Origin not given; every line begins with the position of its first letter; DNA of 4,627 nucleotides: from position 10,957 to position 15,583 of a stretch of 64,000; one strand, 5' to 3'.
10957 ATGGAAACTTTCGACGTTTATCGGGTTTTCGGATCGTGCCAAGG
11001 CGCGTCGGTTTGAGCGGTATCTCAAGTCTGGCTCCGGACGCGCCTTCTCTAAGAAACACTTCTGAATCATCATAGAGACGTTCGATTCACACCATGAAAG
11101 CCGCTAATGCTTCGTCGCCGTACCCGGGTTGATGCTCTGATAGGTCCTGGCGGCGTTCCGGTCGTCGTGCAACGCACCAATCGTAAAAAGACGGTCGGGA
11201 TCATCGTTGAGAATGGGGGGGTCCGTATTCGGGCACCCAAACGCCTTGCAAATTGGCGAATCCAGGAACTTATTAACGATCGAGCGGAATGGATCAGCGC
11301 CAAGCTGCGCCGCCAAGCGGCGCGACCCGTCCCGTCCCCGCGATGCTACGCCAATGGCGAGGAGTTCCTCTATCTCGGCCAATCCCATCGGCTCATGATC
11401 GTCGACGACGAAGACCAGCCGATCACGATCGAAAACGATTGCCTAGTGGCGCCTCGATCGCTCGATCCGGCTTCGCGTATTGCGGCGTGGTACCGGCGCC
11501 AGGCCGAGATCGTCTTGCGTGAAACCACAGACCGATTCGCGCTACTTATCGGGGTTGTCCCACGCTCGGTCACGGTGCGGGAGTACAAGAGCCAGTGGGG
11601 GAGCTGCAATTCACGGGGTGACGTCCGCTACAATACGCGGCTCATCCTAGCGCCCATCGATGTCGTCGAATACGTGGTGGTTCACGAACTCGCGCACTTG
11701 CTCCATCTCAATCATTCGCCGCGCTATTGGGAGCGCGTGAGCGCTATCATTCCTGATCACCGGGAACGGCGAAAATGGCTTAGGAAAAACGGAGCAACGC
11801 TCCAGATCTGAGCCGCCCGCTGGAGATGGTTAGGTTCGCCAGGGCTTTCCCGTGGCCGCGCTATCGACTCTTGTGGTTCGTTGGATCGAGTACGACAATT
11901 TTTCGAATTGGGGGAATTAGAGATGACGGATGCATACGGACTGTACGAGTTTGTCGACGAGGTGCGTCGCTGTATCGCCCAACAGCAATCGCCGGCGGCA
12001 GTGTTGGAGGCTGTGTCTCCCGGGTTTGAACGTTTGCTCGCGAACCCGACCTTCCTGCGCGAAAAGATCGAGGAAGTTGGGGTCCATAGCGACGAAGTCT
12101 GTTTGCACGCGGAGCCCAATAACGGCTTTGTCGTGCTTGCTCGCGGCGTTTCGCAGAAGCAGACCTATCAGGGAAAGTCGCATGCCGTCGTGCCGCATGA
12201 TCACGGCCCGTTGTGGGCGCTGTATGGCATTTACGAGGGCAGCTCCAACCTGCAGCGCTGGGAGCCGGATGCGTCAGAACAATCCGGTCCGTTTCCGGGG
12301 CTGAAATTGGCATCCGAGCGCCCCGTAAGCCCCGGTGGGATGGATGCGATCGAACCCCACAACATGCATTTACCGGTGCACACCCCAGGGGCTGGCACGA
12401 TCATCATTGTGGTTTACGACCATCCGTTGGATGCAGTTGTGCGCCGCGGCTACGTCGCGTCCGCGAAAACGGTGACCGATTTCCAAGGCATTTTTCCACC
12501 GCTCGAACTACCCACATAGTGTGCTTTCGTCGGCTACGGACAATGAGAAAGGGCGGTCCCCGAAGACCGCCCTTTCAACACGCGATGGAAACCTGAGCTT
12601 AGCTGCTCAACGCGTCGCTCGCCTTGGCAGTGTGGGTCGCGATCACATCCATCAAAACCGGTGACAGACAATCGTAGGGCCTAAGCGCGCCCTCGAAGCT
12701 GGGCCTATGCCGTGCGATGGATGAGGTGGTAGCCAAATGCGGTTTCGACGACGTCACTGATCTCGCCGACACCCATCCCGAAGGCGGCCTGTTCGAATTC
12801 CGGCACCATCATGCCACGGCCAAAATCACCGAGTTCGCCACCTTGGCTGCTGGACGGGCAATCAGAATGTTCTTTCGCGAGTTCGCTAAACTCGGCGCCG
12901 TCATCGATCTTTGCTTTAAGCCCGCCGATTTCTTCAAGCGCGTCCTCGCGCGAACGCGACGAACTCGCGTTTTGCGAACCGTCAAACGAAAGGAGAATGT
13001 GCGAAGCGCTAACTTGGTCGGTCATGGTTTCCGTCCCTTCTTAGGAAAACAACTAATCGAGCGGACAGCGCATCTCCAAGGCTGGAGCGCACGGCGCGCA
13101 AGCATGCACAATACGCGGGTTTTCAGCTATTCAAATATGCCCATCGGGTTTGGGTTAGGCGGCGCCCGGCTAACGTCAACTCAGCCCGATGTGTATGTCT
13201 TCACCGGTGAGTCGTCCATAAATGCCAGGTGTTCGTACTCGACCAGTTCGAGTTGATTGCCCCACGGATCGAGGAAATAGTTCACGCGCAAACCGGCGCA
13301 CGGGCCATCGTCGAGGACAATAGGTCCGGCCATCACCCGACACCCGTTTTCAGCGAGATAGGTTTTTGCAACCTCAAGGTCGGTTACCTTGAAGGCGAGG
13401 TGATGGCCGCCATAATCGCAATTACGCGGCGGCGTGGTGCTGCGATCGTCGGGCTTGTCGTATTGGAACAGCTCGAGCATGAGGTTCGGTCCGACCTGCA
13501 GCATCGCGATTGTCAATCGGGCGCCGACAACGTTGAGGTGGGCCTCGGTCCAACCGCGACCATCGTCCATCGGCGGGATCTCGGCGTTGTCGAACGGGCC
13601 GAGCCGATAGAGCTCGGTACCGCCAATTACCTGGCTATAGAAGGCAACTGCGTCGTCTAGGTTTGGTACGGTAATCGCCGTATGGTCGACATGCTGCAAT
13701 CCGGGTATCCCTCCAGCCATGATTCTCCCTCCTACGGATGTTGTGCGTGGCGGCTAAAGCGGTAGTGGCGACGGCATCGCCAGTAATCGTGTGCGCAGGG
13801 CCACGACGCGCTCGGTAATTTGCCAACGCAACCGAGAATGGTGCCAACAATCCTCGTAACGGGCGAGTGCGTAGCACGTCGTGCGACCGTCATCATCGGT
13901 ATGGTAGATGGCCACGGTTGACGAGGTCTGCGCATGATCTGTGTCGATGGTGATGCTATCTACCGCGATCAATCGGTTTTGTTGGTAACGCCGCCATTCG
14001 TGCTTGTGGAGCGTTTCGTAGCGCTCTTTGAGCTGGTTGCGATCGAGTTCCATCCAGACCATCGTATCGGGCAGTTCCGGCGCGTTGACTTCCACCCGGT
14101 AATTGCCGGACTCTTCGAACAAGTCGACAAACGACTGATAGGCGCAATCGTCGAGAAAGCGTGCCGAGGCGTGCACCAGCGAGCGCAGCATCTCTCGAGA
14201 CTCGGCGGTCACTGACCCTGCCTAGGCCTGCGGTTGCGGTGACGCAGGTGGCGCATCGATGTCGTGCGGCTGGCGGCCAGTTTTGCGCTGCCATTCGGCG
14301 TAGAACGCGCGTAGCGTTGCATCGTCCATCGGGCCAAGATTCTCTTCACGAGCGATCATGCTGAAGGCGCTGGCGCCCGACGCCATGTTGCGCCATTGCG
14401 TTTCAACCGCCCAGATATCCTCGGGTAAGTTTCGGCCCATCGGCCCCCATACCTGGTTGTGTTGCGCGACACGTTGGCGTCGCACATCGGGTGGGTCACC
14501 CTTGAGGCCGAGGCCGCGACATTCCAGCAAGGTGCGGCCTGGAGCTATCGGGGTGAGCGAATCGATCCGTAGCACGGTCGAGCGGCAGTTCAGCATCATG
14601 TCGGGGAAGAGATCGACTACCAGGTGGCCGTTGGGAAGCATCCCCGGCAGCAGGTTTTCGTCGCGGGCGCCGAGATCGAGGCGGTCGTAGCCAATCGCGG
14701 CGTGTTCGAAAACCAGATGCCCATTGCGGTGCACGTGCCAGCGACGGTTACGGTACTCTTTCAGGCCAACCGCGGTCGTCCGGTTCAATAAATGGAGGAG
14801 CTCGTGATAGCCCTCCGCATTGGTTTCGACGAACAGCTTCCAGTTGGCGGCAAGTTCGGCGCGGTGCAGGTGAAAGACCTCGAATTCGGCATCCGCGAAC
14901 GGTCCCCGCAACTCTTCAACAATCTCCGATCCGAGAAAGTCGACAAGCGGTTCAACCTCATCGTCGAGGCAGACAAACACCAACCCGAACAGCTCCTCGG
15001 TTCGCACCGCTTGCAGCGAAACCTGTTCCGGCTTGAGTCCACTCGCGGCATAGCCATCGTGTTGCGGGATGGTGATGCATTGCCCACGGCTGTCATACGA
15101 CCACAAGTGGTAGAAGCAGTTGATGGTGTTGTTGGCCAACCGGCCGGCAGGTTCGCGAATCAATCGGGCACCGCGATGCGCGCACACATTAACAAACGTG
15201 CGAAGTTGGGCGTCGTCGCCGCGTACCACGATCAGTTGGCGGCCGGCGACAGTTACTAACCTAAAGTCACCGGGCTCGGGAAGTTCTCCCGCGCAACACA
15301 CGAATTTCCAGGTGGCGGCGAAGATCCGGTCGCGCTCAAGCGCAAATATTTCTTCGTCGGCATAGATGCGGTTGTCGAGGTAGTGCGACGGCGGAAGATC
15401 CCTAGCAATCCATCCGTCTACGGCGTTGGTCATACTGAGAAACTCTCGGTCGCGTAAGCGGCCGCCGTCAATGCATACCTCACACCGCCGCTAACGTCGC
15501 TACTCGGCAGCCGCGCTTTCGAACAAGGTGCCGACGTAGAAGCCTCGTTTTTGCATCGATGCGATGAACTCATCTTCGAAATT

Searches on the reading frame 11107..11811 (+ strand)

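Call 24: search_protein_families(library=pfam, proteins=[window:11107-11811:+])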
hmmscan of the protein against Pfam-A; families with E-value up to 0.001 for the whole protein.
window:11107-11811:+ (234 aa): 1 family
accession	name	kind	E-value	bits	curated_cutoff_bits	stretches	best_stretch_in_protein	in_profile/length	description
PF01863.23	YgjP-like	-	1.1e-56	192.6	26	1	28-227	1-206/207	YgjP-like, metallopeptidase domain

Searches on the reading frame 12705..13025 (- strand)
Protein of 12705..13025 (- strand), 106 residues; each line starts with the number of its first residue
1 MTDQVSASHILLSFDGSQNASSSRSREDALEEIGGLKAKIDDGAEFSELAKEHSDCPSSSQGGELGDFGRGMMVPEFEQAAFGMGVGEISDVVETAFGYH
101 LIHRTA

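Call 24: search_protein_families(library=pfam, proteins=[window:12705-13025:-])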
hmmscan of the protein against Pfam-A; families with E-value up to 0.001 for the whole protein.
window:12705-13025:- (106 aa): 3 families
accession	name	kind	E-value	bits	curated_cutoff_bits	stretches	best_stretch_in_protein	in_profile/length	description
PF13616.12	Rotamase_3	-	6.7e-26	91.6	22.5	1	2-103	13-111/116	PPIC-type PPIASE domain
PF00639.27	Rotamase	-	7.2e-26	91.4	21.7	1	9-105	1-96/97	PPIC-type PPIASE domain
PF13145.12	Rotamase_2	-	6.1e-06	27.5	27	1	38-105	43-106/121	PPIC-type PPIASE domain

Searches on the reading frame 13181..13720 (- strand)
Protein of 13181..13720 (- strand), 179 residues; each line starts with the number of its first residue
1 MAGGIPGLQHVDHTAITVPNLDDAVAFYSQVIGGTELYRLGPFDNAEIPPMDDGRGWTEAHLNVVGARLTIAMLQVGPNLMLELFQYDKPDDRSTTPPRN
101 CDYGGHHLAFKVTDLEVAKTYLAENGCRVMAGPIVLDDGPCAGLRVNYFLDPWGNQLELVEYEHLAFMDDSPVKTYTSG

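Call 24: search_protein_families(library=pfam, proteins=[window:13181-13720:-])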
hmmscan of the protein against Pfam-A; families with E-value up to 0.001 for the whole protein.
window:13181-13720:- (179 aa): 2 families
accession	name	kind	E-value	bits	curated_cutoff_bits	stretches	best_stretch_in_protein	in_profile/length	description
PF00903.31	Glyoxalase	-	2.7e-12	47.6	20.6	1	11-159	2-121/121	Glyoxalase/Bleomycin resistance protein/Dioxygenase superfamily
PF13669.12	Glyoxalase_4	-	3.3e-12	47.1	27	1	12-134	1-98/109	Glyoxalase/Bleomycin resistance protein/Dioxygenase superfamily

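Call 45: search_protein_families(library=ncbifam, proteins=[window:13181-13720:-], max_evalue=0.001)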
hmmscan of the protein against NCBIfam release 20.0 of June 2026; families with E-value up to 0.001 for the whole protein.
window:13181-13720:- (179 aa): 11 families
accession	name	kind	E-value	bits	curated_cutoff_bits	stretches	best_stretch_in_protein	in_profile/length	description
NF050075.1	SMU1112c_YaeR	equivalog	2.4e-11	44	140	1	73-161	44-125/125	SMU1112c/YaeR family gloxylase I-like metalloprotein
NF008551.0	PRK11478.1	equivalog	1.9e-08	34.8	148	1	79-161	53-128/129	VOC family protein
TIGR03081.1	metmalonyl_epim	equivalog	3.2e-08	34.2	114.95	1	10-131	1-100/129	methylmalonyl-CoA epimerase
TIGR03645.1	glyox_marine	hypoth_equivalog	5.7e-08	32.9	262.05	1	11-161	5-150/162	lactoylglutathione lyase family protein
NF000075.1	299782351_fosA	exception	4.5e-06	26.8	275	0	91-160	53-115/138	FosA3/FosA4 family fosfomycin resistance glutathione transferase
NF000221.4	FosA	exception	7.7e-06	25.9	250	0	91-159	53-114/137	FosA family fosfomycin resistance glutathione transferase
NF040540.1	fosA5_fam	exception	3.9e-05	23.7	310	0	92-159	54-114/139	FosA5 family fosfomycin resistance glutathione transferase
TIGR03211.1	catechol_2_3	equivalog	5.9e-05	22.5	320.2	0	8-36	2-30/303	catechol 2,3-dioxygenase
NF033933.0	fosA8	exception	0.00035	20.8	300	0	80-160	45-115/138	FosA8 family fosfomycin resistance glutathione transferase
NF000496.2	Fos_GSH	equivalog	0.00039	20.5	180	0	92-159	54-114/136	fosfomycin resistance glutathione transferase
NF000125.1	498180014_fosA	hypoth_equivalog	0.00095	19.4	250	0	93-160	53-117/129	Fos family putative thiol transferase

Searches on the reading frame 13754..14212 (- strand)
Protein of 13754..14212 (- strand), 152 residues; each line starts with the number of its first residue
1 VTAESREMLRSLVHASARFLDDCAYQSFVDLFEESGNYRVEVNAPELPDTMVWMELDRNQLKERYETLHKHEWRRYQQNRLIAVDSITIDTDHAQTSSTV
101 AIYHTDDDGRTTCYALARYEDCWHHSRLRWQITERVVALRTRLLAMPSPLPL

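Call 24: search_protein_families(library=pfam, proteins=[window:13754-14212:-])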
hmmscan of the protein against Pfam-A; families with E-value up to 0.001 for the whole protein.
window:13754-14212:- (152 aa): 2 families
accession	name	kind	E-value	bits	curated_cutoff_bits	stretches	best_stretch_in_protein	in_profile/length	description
PF13577.12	SnoaL_4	-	7.5e-10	39.3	24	1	2-135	2-125/126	SnoaL-like domain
PF00866.24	Ring_hydroxyl_B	-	4.4e-05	24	27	1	16-144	2-142/144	Ring hydroxylating beta subunit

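Call 45: search_protein_families(library=ncbifam, proteins=[window:13754-14212:-], max_evalue=0.001)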
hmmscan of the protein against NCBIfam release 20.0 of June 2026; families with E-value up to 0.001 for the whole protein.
window:13754-14212:- (152 aa): 0 families

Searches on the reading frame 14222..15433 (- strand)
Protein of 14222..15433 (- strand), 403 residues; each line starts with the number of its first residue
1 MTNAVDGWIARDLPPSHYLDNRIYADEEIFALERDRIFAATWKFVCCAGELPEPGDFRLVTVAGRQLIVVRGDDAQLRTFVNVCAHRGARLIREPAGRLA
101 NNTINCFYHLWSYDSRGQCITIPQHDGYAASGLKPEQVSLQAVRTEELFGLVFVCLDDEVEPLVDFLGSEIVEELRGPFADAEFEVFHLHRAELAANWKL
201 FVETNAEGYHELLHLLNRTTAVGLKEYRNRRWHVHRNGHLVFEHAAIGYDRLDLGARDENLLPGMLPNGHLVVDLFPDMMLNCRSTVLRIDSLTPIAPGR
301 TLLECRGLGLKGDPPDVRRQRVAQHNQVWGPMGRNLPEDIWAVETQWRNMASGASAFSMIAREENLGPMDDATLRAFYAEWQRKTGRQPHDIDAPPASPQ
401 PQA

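Call 24: search_protein_families(library=pfam, proteins=[window:14222-15433:-])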
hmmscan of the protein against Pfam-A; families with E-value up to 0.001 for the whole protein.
window:14222-15433:- (403 aa): 2 families
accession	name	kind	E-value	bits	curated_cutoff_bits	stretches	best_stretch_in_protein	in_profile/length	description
PF00355.32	Rieske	-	1.9e-18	66.6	20.3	1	41-126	1-82/88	Rieske [2Fe-2S] domain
PF00848.25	Ring_hydroxyl_A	-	1.3e-15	58.3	24.9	1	184-384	4-205/208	Ring hydroxylating alpha subunit (catalytic domain)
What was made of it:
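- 14222..15433 (-): Rieske oxygenase alpha subunit (403 aa), starting 66 nt after the GST stop. The linkage is clade-specific. Pfam Rieske plus Ring_hydroxyl_A (call 24).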

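Call 45: search_protein_families(library=ncbifam, proteins=[window:14222-15433:-], max_evalue=0.001)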
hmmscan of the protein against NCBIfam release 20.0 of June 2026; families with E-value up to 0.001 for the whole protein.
window:14222-15433:- (403 aa): 6 families
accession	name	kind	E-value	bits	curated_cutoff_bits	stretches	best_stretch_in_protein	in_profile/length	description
NF041684.1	ant_diox_AndAc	equivalog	9.5e-40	136.4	750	1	21-220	25-228/418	anthranilate 1,2-dioxygenase large subunit AndAc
NF058607.1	GlBtMonoOxGbcA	equivalog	1.2e-31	109.6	670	1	15-210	29-217/420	glycine betaine monooxygenase oxygenase subunit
TIGR03228.1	anthran_1_2_A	equivalog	6.3e-30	104.2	671.9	1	22-222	19-220/438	anthranilate 1,2-dioxygenase large subunit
TIGR03229.1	benzo_1_2_benA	equivalog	4.6e-28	98.2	780.95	1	20-211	17-211/433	benzoate 1,2-dioxygenase large subunit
NF042946.1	3PPDioc_HcaE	equivalog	9.7e-26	90.8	830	1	20-211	17-210/450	3-phenylpropionate/cinnamic acid dioxygenase subunit alpha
NF052579.1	BetMthstMoxSdmAMthl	equivalog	7.2e-10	38.3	600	1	53-231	28-196/351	4beta-methylsterol monooxygenase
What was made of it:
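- Closest known: GSTs encoded in aromatic-catabolic oxygenase clusters. Different: Its best named matches are far below family cut-offs: AndAc scores 136 bits against a cut-off of 750 (call 45).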

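Call 50: find_homologous_proteins(query=window:14222-15433:-)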
Query window:14222-15433:- (403 aa): 857 proteins with E <= 0.001 among 8000 candidates; the best 120 are listed.
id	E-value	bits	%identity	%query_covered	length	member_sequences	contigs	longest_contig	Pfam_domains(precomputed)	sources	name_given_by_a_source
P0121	3.2e-275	931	98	100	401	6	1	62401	PF00355.33,PF00848.26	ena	-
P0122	1.4e-228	777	82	100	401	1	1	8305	PF00355.33,PF00848.26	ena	-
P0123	3.1e-226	769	81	98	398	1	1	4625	PF00355.33,PF00848.26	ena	-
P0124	3.8e-204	697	78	95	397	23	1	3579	PF00355.33,PF00848.26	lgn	-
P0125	9.0e-187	639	70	96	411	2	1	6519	PF00355.33,PF00848.26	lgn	-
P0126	9.9e-185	633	69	95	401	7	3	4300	PF00355.33,PF00848.26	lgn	-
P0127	3.0e-184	631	68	98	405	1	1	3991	PF00355.33,PF00848.26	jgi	jgi:methanesulfonate monooxygenase large subunit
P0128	5.5e-184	630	68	96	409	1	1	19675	PF00355.33,PF00848.26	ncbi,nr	ncbi:MAG: Rieske 2Fe-2S domain-containing protein [Rhodospirillaceae bacterium]|nr:Rieske 2Fe-2S dom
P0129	2.7e-182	625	69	95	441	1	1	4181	PF00355.33,PF00848.26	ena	-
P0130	8.0e-182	623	66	97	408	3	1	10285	PF00355.33,PF00848.26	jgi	jgi:methanesulfonate monooxygenase subunit alpha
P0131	1.5e-181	622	67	97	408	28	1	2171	PF00355.33,PF00848.26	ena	-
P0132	3.3e-179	615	63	99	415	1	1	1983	PF00355.33,PF00848.26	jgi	-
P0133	5.2e-169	581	62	98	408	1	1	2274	PF00355.33,PF00848.26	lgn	-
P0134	2.1e-167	576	99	63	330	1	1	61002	PF00848.26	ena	-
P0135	1.9e-166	573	62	97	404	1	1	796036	PF00355.33,PF00848.26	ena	-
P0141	4.9e-165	568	61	97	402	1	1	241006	PF00355.33,PF00848.26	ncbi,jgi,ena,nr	ncbi:MAG: aromatic ring-hydroxylating dioxygenase subunit alpha [Gammaproteobacteria bacterium]|jgi:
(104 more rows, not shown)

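Call 54: find_encoding_contigs(protein=P0128, flank=5000, max_places=1)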
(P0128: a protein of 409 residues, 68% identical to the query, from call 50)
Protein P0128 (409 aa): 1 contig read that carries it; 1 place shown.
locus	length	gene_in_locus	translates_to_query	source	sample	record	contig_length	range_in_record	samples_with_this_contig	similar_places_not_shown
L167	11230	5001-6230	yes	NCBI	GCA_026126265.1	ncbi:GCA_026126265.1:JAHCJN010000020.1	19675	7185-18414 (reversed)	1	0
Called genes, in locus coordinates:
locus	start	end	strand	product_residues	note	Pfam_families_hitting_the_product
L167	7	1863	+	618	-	PF00920:ILVD_EDD_N, PF24877:ILV_EDD_C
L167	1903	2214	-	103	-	-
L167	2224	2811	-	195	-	-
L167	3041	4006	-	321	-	PF03480:DctP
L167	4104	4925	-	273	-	PF01022:HTH_5 (faint), PF09339:HTH_IclR, PF12802:MarR_2 (weak), PF12840:HTH_20 (weak), PF01614:IclR_C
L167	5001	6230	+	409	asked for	PF00355:Rieske, PF00848:Ring_hydroxyl_A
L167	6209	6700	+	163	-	PF13577:SnoaL_4, PF00866:Ring_hydroxyl_B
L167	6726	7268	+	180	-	PF00903:Glyoxalase, PF13669:Glyoxalase_4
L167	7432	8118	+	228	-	PF02798:GST_N, PF13417:GST_N_3, PF13409:GST_N_2, PF14497:GST_C_3 (weak), PF00043:GST_C (weak)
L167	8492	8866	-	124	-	-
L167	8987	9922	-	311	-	PF12802:MarR_2 (faint)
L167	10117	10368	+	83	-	-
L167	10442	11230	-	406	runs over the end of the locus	PF07690:MFS_1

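Call 55: find_encoding_contigs(protein=P0135, flank=5000, max_places=1)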
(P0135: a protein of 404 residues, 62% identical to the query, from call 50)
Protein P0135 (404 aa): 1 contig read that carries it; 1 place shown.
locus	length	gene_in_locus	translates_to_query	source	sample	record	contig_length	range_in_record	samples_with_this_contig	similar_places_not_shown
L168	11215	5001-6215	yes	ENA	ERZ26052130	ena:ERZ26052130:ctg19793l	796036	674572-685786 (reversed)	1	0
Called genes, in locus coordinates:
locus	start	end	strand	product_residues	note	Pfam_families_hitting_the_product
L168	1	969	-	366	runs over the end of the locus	PF02423:OCD_Mu_crystall, PF01488:Shikimate_DH (weak)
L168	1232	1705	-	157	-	PF00583:Acetyltransf_1, PF13508:Acetyltransf_7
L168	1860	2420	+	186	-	-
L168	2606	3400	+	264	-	-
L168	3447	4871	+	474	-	PF00890:FAD_binding_2, PF01266:DAO, PF01494:FAD_binding_3 (faint), PF03486:HI0933_like (faint), PF07992:Pyr_redox_2 (faint), PF13450:NAD_binding_8 (faint)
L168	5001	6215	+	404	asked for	PF00355:Rieske, PF00848:Ring_hydroxyl_A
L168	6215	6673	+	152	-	PF13577:SnoaL_4, PF00866:Ring_hydroxyl_B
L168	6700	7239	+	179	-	PF00903:Glyoxalase, PF13669:Glyoxalase_4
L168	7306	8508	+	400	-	PF00108:Thiolase_N, PF02803:Thiolase_C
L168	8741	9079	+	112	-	-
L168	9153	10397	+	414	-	PF00296:Bac_luciferase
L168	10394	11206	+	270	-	PF00561:Abhydrolase_1, PF12146:Hydrolase_4 (faint), PF12697:Abhydrolase_6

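Call 56: find_encoding_contigs(protein=P0141, flank=5000, max_places=1)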
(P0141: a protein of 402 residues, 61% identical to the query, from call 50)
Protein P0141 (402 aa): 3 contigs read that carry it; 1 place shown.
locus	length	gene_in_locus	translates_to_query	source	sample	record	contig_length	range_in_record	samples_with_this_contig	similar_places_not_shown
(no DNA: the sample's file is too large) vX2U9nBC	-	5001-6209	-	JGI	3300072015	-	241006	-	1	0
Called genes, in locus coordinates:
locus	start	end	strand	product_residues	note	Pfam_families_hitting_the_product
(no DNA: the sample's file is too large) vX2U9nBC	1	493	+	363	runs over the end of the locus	PF01883:FeS_assembly_P, PF00142:Fer4_NifH (faint), PF01656:CbiA, PF09140:MipZ, PF10609:ParA, PF13614:AAA_31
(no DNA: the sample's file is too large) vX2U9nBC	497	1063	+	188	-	PF22769:DCD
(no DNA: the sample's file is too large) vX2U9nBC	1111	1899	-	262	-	PF00106:adh_short, PF08659:KR, PF13561:adh_short_C2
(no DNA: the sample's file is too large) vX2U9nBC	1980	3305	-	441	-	PF06808:DctM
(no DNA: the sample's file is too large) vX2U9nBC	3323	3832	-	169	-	PF04290:DctQ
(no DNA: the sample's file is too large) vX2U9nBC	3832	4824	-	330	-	PF03480:DctP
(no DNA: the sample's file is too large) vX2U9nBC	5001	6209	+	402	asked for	PF00355:Rieske, PF00848:Ring_hydroxyl_A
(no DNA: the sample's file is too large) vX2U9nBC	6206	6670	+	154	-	PF13577:SnoaL_4, PF00866:Ring_hydroxyl_B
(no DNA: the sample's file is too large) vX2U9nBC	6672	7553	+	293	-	PF02678:Pirin, PF05726:Pirin_C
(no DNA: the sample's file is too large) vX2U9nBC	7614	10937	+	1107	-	PF07690:MFS_1, PF01564:Spermine_synth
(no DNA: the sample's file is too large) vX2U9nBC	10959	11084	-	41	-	-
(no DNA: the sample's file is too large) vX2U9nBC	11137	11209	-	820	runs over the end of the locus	PF07715:Plug, PF00593:TonB_dep_Rec_b-barrel, PF14905:OMP_b-brl_3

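Call 68: search_solved_structures(query=window:14222-15433:-, max_evalue=0.00001)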
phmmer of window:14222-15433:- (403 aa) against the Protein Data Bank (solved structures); distinct sequences matched with E-value up to 0.00001: 36.
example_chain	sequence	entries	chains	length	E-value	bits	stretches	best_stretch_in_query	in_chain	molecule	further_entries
9o71_A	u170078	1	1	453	1.2e-31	113.6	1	20-213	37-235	Phenylpropionate dioxygenase-like ring-hydroxylating dioxygenase large terminal subunit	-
7yls_B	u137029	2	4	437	2.4e-31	112.6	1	20-213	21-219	Rieske (2Fe-2S) domain protein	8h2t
7vju_A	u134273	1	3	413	1.2e-29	107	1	23-360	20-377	Rieske (2Fe-2S) domain protein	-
7q04_D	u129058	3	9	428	3.8e-29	105.3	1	23-355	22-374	Terephthalate 1,2-dioxygenase, terminal oxygenase component subunit alpha 2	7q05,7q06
7c8z_A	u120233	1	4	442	2.4e-26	96.1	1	24-229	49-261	Salicylate 5-hydroxylase, large oxygenase component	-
2bmo_A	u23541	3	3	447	1.7e-25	93.3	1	23-210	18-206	OXYGENASE-ALPHA NBDO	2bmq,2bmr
4hjl_A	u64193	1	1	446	2e-25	93.1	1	22-203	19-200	Naphthalene 1,2-dioxygenase subunit alpha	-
1eg9_A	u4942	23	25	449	2e-25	93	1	22-203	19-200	PROTEIN (NAPHTHALENE 1,2-DIOXYGENASE ALPHA SUBUNIT) | NAPHTHALENE 1,2-DIOXYGENASE | NAPHTHALENE 1,2-DIOXYGENASE ALPHA SUBUNIT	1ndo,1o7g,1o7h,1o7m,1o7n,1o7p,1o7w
2hmj_A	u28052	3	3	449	5.4e-25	91.7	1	22-203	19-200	Naphthalene 1,2-dioxygenase alpha subunit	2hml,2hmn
5xbp_A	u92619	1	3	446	2.5e-24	89.5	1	22-205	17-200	3NT oxygenase alpha subunit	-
9jp5_A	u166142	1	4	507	6.3e-24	88.1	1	21-210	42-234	Phthalate 3,4-dioxygenase alpha subunit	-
6y9c_A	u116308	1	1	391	6.3e-24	88.1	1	23-211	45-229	Carnitine monooxygenase oxygenase subunit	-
6y8j_A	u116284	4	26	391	1.1e-23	87.4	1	23-210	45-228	Carnitine monooxygenase oxygenase subunit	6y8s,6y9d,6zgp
3en1_A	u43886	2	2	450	1.2e-23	87.2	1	19-170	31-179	Benzene 1,2-dioxygenase subunit alpha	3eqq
3n0q_A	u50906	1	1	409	3.4e-23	85.7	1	15-210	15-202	Putative aromatic-ring hydroxylating dioxygenase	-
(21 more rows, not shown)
